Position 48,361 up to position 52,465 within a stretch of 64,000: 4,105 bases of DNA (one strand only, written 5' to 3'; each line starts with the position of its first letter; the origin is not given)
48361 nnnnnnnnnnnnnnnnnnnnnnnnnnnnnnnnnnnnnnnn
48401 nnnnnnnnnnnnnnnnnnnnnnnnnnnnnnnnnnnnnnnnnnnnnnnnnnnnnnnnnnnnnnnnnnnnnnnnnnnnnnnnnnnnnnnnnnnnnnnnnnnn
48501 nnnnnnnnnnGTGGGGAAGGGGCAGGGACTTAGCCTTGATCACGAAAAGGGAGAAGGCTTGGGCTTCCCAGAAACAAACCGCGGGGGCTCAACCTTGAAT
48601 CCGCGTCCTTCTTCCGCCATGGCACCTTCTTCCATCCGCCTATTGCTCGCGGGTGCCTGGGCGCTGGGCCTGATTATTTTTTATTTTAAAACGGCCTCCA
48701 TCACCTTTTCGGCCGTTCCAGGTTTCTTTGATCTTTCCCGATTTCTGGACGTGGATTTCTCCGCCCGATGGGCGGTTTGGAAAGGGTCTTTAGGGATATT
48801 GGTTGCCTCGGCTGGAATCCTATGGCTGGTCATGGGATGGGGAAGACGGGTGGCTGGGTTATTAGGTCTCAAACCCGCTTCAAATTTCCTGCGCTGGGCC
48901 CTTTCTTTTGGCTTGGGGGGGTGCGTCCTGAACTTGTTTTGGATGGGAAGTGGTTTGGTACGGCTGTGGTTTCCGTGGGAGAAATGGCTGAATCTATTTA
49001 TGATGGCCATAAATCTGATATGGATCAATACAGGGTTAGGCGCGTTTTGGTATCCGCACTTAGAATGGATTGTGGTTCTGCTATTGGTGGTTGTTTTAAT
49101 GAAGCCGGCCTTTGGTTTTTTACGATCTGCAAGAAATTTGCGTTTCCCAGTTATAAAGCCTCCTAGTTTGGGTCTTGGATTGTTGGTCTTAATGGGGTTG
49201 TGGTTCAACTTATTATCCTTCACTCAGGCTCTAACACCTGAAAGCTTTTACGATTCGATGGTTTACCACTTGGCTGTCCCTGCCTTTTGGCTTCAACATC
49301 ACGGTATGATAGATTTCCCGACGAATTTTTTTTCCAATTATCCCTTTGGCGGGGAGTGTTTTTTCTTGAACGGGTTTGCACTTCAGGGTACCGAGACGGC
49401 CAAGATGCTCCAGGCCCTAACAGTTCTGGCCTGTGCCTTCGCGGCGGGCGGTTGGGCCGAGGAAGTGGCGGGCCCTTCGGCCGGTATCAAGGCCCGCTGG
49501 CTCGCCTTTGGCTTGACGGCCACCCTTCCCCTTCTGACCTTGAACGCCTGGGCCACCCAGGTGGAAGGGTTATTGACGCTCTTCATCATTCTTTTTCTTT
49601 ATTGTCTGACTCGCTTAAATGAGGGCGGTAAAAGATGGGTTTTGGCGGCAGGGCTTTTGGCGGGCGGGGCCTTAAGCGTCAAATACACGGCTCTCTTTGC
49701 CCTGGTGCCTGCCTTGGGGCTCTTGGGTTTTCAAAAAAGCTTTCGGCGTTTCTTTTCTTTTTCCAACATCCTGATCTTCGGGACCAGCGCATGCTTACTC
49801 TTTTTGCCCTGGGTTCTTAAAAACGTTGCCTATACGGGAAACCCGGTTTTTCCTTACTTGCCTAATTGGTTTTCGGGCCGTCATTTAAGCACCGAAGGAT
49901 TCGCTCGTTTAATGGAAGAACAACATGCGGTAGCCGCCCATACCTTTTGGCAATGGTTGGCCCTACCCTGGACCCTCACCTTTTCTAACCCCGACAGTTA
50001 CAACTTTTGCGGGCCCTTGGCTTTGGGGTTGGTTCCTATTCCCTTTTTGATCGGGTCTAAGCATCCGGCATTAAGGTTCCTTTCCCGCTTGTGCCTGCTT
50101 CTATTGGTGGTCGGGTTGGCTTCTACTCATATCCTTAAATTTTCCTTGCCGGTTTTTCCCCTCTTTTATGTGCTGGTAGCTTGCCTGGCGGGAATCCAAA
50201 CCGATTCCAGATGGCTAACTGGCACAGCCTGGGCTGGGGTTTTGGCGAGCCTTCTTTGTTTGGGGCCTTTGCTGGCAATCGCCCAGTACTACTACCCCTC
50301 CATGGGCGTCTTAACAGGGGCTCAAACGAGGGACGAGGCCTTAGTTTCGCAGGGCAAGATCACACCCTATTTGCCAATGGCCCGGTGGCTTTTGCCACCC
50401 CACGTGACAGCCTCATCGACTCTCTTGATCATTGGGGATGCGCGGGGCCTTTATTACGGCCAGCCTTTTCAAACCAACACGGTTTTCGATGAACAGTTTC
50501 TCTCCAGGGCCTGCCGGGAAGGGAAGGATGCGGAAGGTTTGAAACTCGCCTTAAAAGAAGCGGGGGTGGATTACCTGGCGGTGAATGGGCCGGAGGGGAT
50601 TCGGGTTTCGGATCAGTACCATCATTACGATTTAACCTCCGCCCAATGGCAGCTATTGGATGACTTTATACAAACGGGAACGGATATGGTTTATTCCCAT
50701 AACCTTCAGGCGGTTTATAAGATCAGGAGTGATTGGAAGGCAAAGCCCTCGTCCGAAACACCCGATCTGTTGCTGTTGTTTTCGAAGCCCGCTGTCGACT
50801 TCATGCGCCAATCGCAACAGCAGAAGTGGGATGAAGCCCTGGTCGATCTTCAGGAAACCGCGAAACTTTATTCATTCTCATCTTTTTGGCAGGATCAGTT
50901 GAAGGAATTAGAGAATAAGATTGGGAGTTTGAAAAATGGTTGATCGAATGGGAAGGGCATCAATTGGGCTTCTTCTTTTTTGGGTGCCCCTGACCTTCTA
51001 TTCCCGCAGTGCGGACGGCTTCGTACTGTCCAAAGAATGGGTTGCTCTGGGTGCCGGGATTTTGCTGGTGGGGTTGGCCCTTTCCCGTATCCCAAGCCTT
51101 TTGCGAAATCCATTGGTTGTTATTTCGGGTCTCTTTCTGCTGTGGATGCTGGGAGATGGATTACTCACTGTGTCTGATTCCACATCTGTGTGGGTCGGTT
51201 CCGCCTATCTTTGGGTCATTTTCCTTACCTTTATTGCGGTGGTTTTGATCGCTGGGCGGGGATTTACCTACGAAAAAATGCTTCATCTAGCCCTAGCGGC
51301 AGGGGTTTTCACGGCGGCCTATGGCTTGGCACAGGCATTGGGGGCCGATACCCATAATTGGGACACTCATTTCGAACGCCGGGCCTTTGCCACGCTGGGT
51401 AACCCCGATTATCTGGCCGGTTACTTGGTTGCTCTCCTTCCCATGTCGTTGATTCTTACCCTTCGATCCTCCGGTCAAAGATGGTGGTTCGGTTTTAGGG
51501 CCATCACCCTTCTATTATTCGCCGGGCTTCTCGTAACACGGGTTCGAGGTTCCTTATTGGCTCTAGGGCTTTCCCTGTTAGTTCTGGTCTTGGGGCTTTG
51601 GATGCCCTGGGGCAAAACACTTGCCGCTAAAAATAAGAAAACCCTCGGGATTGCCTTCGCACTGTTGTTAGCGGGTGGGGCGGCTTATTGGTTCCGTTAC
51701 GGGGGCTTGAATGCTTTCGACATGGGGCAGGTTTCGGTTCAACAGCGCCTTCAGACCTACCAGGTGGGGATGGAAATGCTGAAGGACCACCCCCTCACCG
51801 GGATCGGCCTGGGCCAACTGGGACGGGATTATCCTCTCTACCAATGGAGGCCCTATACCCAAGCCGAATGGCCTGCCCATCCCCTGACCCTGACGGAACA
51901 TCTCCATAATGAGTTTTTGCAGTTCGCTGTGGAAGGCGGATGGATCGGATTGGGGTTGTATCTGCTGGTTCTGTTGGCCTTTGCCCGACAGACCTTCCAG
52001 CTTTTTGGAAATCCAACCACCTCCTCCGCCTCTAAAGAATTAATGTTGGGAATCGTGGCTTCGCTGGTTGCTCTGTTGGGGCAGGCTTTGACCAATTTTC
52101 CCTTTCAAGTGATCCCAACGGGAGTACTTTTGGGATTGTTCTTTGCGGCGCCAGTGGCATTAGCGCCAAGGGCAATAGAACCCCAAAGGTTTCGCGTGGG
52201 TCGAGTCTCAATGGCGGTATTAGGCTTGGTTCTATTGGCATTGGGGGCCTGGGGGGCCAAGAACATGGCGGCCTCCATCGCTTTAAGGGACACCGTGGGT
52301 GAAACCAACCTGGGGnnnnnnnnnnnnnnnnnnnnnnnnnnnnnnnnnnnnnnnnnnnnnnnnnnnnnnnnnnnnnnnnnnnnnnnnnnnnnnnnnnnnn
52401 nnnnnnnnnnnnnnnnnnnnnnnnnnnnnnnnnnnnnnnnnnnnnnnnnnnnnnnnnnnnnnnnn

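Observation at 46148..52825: Two tandem paralogous ~810-aa GT-C-like membrane proteins plus a Wzy_C/TPR O-antigen-ligase-like protein: candidate glycosylation module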

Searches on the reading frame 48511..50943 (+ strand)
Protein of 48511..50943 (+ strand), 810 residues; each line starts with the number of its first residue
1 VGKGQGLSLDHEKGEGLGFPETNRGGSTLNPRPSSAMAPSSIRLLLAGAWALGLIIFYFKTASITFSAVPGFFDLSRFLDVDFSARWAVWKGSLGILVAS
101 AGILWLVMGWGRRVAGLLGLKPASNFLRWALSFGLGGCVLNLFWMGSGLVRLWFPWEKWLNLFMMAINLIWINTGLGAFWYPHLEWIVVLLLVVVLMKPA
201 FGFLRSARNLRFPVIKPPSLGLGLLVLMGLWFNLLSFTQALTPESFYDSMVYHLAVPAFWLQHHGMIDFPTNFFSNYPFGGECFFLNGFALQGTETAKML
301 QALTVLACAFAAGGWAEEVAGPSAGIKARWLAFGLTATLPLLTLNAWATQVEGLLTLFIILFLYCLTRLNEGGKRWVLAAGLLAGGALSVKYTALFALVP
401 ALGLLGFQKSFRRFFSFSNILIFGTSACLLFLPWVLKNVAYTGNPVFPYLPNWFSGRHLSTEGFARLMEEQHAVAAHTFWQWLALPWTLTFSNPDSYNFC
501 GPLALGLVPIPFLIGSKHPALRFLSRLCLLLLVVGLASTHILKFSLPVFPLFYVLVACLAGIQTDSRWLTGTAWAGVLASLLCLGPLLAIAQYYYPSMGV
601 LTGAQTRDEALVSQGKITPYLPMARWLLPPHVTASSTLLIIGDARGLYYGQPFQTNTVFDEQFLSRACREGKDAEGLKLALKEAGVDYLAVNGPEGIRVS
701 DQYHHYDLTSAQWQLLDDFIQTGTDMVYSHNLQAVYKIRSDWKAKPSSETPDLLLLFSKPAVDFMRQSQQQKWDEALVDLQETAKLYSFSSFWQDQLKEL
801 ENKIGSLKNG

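Call 4: search_protein_families(library=pfam, proteins=[window:48511-50943:+], max_evalue=1)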
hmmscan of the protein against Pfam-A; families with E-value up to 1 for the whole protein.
window:48511-50943:+ (810 aa): 1 family
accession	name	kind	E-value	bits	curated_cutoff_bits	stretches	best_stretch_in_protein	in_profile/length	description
PF13231.12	PMT_2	-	2.6e-07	31.4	26.1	1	330-435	53-158/160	Dolichyl-phosphate-mannose-protein mannosyltransferase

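Call 5: search_protein_families(library=ncbifam, proteins=[window:48511-50943:+], max_evalue=1)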
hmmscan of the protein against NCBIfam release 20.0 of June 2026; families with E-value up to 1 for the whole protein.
window:48511-50943:+ (810 aa): 1 family
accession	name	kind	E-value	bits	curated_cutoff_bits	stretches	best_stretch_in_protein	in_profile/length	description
NF047510.1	LIC_10190_fam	subfamily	0.0031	16.3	100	1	145-493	27-368/424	LIC_10190 family membrane protein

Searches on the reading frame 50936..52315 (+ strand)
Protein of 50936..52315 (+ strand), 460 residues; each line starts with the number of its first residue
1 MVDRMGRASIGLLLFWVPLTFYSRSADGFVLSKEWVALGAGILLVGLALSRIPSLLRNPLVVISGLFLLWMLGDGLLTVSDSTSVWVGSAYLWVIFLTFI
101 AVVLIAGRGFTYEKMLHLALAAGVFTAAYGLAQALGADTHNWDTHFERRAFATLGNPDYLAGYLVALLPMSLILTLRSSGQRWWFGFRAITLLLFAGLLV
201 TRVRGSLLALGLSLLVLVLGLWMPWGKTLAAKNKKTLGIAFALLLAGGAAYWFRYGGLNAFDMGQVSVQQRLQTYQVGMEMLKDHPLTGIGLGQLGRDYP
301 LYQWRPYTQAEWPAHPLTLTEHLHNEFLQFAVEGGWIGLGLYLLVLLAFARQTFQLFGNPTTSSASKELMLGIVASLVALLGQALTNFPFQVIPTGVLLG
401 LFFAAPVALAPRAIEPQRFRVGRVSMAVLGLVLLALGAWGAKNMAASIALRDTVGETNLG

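Call 78: search_solved_structures(query=window:50936-52315:+, max_evalue=10, show_alignments=2)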
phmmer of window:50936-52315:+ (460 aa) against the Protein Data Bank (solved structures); distinct sequences matched with E-value up to 10: 1.
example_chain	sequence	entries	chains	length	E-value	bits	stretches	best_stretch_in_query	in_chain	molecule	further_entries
7tpg_B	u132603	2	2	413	2.3e-07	33.4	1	265-403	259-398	Putative cell surface polysaccharide polymerase/ligase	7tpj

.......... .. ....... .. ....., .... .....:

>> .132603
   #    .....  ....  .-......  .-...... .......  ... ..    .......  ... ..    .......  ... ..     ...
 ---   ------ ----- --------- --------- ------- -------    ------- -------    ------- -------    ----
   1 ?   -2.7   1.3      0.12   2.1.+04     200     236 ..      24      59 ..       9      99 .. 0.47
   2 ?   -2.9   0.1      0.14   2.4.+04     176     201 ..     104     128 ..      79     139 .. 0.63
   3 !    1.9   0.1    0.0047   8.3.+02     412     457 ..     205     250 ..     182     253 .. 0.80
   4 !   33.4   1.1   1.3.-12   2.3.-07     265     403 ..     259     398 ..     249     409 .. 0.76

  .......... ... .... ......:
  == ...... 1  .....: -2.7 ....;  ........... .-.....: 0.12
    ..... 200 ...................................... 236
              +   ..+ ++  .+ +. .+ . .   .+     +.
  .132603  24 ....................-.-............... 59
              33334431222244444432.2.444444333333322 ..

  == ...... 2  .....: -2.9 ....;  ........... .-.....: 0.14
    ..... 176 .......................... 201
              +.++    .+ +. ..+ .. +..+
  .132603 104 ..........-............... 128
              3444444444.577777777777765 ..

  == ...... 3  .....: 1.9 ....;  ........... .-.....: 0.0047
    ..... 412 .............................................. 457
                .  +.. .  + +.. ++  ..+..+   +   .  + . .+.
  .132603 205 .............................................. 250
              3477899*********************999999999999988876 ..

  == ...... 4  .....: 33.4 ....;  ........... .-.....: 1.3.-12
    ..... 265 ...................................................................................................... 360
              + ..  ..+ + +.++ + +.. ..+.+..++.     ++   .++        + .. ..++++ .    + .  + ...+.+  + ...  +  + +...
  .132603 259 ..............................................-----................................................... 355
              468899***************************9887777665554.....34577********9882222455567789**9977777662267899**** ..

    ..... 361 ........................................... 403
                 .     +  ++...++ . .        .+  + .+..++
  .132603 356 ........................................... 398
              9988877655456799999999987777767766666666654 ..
